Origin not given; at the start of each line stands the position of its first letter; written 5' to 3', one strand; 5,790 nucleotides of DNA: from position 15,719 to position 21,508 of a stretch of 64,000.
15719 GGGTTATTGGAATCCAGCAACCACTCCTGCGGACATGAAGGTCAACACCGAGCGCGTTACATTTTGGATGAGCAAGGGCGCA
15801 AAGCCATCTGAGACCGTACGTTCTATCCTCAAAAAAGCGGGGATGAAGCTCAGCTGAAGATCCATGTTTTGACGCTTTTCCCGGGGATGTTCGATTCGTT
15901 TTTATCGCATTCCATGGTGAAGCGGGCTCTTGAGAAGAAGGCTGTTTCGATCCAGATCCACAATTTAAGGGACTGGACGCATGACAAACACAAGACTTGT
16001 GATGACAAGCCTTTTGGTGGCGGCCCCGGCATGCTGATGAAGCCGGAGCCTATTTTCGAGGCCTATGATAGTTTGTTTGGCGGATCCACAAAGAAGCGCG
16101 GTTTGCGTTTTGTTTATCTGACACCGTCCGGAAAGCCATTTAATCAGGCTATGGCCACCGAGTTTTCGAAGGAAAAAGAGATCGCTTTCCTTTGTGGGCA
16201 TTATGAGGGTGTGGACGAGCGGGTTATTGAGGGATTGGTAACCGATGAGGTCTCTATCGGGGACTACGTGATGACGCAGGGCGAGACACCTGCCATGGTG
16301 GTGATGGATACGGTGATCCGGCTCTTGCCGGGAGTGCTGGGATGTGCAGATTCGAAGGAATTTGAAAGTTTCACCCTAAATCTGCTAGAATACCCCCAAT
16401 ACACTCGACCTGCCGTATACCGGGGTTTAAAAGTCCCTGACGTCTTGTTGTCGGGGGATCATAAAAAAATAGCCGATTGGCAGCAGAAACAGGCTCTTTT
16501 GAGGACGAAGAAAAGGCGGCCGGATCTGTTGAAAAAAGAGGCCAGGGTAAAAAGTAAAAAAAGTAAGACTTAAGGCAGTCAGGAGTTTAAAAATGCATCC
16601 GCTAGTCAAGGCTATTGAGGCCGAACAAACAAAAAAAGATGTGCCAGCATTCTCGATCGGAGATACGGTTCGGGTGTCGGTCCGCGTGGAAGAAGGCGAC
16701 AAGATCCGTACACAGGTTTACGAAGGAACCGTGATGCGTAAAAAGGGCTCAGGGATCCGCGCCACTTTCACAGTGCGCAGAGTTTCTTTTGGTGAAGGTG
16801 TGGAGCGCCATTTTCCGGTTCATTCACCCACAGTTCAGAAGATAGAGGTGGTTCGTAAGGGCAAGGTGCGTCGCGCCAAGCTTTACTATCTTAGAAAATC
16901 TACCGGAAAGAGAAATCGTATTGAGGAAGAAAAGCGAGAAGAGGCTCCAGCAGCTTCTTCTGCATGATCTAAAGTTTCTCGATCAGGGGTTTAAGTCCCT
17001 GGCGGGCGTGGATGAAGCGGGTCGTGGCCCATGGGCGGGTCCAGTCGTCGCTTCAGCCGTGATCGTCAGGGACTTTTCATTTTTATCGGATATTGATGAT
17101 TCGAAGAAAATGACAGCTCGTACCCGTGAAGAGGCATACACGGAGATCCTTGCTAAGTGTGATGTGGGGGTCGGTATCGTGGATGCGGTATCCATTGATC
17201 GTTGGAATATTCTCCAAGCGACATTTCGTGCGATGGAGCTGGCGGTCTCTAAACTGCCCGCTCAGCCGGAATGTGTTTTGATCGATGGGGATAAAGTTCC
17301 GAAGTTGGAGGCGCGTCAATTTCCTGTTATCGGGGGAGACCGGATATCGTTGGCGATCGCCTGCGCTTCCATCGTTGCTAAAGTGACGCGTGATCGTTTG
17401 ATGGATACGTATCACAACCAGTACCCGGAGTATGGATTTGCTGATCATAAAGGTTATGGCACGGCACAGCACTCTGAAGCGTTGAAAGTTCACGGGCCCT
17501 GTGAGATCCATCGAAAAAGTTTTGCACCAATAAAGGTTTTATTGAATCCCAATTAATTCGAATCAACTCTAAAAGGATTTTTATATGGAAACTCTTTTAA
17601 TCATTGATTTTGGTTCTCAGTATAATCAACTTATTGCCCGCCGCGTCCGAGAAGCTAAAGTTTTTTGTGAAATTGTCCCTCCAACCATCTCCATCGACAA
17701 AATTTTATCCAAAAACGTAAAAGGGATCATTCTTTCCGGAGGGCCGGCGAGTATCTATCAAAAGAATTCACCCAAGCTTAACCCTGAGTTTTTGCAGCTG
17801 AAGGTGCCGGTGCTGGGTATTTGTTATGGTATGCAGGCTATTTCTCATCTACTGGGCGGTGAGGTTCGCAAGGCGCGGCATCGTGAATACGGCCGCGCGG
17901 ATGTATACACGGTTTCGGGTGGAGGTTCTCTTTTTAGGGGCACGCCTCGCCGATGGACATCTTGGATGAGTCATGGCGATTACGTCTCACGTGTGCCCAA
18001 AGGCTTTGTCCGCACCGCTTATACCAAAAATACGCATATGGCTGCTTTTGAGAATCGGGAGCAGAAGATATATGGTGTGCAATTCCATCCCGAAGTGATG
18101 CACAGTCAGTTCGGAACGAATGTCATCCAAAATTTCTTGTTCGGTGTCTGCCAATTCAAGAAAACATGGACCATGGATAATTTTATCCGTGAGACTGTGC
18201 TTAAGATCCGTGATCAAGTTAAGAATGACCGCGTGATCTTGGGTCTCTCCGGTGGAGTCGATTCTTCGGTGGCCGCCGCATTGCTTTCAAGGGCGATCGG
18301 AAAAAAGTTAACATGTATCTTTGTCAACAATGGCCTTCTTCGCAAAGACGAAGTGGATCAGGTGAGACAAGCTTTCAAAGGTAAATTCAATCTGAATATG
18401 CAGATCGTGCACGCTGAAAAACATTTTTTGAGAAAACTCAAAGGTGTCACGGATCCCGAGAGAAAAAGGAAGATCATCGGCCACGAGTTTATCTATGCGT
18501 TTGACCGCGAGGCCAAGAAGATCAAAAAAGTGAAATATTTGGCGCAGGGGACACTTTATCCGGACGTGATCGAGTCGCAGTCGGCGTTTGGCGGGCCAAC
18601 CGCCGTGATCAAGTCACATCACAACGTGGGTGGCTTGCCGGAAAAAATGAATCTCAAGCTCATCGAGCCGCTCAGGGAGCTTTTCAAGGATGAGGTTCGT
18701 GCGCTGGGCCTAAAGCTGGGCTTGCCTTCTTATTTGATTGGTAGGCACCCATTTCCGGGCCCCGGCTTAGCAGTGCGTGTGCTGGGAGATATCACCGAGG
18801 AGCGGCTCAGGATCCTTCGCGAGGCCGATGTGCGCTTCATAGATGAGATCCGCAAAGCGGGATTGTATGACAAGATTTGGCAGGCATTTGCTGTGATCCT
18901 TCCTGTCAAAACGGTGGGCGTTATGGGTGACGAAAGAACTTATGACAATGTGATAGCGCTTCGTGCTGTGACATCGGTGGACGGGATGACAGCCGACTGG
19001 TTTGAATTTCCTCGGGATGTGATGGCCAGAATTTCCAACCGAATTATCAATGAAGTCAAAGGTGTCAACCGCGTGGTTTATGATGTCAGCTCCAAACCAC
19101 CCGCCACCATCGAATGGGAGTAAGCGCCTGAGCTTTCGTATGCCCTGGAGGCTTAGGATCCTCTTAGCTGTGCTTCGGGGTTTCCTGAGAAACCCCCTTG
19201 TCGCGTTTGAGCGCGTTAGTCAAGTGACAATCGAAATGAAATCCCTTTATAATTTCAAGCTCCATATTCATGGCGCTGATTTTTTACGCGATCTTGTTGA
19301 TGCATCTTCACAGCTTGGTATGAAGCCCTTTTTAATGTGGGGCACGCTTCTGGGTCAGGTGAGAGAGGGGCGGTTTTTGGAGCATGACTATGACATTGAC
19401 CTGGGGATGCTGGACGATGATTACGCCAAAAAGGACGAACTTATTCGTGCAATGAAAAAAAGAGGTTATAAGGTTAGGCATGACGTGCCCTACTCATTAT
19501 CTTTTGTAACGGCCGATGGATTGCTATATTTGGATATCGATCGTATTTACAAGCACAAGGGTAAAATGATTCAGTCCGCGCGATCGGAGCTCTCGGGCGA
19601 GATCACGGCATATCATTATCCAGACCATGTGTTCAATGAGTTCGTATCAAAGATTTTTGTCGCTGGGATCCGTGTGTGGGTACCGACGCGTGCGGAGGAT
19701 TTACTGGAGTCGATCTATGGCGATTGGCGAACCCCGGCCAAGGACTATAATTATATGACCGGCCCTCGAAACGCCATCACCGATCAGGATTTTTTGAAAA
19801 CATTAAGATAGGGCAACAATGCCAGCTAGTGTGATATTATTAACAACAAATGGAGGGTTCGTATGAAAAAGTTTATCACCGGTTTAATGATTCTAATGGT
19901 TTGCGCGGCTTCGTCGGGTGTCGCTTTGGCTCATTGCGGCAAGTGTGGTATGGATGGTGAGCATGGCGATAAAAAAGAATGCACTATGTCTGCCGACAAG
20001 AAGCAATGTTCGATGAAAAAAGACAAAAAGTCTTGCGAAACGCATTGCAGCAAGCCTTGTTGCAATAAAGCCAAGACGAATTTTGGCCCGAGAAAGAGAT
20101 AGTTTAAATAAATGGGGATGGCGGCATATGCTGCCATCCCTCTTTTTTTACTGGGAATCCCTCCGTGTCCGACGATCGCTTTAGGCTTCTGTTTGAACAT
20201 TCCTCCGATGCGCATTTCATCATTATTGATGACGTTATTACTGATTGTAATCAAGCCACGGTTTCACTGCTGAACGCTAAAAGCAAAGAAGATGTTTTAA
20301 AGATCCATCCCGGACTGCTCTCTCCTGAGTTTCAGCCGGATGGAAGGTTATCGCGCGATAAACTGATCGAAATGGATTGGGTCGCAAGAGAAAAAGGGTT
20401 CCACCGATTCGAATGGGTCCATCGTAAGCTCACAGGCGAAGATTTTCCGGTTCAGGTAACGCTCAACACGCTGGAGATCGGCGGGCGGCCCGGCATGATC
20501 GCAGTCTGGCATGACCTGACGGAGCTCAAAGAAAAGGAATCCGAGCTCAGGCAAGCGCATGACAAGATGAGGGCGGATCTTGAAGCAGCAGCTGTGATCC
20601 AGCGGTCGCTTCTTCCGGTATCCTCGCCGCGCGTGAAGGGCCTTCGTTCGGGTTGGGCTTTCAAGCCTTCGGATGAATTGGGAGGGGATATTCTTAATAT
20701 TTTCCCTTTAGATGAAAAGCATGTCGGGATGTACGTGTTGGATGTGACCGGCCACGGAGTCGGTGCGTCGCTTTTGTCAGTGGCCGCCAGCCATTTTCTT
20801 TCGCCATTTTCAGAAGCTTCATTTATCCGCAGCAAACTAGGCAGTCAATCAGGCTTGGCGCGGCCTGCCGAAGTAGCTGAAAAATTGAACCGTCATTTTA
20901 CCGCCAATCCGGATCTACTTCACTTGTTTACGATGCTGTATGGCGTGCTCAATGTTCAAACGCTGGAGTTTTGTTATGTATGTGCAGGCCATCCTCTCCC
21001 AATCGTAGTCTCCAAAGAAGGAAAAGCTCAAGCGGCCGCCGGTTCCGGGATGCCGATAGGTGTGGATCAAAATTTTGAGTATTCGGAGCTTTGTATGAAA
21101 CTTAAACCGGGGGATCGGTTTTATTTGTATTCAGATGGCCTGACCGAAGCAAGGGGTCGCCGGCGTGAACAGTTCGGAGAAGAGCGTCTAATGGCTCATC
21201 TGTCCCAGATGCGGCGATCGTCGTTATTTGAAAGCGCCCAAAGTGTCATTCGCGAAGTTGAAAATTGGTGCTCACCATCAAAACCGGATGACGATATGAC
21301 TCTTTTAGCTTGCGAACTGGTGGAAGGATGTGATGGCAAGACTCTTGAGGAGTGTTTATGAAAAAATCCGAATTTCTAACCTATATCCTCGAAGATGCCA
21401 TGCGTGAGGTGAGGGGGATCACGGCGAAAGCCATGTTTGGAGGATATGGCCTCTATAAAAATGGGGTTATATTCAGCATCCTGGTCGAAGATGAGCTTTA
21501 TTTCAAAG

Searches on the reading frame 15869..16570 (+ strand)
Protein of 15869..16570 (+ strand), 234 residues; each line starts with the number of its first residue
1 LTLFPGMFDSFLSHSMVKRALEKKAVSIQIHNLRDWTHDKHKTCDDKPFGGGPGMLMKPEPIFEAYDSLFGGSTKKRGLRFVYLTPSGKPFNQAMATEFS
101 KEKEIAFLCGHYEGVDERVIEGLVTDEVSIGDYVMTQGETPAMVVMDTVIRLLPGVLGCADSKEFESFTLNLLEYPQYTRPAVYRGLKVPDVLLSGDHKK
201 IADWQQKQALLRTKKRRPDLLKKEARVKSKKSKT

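Call 58: search_protein_families(library=pfam, proteins=[window:15869-16570:+], max_evalue=0.0001)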
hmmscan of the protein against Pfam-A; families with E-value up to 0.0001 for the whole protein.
window:15869-16570:+ (234 aa): 1 family
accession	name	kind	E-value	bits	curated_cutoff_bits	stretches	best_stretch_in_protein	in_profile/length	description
PF01746.26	tRNA_m1G_MT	-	5.9e-64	215.8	27.3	1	18-218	2-195/195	tRNA (Guanine-1)-methyltransferase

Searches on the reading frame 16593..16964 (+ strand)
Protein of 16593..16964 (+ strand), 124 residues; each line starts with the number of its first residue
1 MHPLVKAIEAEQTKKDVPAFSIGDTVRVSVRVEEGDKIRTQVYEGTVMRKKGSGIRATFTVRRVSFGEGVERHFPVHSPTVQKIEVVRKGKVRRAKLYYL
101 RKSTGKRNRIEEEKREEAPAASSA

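Call 58: search_protein_families(library=pfam, proteins=[window:16593-16964:+], max_evalue=0.0001)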
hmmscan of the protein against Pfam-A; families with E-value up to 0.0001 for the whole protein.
window:16593-16964:+ (124 aa): 1 family
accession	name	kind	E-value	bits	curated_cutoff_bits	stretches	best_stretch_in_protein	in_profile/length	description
PF01245.26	Ribosomal_L19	-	4.4e-47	159.1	22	1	4-112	2-110/111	Ribosomal protein L19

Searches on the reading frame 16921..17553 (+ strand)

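Call 58: search_protein_families(library=pfam, proteins=[window:16921-17553:+], max_evalue=0.0001)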
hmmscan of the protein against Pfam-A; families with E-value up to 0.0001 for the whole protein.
window:16921-17553:+ (211 aa): 1 family
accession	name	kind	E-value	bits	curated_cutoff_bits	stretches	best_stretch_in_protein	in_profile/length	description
PF01351.25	RNase_HII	-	2.2e-35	122.8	25.8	1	28-202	1-197/199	Ribonuclease HII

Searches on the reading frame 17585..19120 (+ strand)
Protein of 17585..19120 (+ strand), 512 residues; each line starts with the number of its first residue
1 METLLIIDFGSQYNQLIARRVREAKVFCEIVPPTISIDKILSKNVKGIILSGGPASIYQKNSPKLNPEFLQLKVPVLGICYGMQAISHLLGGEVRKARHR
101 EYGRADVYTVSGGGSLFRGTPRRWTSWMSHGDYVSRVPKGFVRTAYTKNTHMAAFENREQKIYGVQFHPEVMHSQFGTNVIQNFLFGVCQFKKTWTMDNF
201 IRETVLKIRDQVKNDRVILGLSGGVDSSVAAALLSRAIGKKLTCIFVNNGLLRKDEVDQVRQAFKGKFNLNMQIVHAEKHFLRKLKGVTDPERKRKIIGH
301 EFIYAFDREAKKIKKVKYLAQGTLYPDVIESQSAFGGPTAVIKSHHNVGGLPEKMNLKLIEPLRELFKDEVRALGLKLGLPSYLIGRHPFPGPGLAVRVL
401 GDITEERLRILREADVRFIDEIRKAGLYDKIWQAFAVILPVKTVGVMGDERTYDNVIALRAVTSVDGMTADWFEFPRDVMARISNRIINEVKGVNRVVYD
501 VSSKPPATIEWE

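Call 58: search_protein_families(library=pfam, proteins=[window:17585-19120:+], max_evalue=0.0001)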
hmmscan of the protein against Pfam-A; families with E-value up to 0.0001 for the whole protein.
window:17585-19120:+ (512 aa): 5 families
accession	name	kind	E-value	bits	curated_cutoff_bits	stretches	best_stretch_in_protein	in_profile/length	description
PF00117.34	GATase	-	3.6e-47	160.9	22.8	1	5-186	1-188/190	Glutamine amidotransferase class-I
PF00958.27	GMP_synt_C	-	8.4e-47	157.6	27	1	420-511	1-92/92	GMP synthase C terminal domain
PF07722.19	Peptidase_C26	-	3.2e-10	40.6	20.5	1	65-170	97-219/219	Peptidase C26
PF02540.23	NAD_synthase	-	1.1e-09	38.3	21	1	205-246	6-51/242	NAD synthase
PF03054.22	tRNA_Me_trans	-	1.7e-05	25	20.6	1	216-250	2-35/202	tRNA methyl transferase HUP domain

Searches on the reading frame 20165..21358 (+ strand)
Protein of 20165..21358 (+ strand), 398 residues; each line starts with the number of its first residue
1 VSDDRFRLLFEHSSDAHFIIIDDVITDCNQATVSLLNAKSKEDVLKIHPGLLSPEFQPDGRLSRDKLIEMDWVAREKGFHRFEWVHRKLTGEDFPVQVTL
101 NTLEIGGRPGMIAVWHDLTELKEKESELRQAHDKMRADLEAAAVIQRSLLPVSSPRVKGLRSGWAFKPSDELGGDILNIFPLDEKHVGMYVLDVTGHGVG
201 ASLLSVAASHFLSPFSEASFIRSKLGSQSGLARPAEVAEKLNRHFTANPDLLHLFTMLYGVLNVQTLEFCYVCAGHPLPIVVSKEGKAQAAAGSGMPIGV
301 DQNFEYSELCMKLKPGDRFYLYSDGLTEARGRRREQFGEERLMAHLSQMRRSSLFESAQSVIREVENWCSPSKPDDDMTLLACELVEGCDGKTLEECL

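Call 34: search_protein_families(library=pfam, proteins=[window:20165-21358:+], max_evalue=0.001)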
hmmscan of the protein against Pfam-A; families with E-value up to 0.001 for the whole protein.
window:20165-21358:+ (398 aa): 3 families
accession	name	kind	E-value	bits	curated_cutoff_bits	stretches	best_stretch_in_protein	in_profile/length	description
PF07228.17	SpoIIE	-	2.1e-42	145.7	25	1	184-384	2-190/192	Stage II sporulation protein E (SpoIIE)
PF13426.13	PAS_9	-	5.5e-06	27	27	1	18-120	5-103/103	PAS domain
PF13188.13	PAS_8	-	0.00014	22.1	21.8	1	5-61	2-55/65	PAS domain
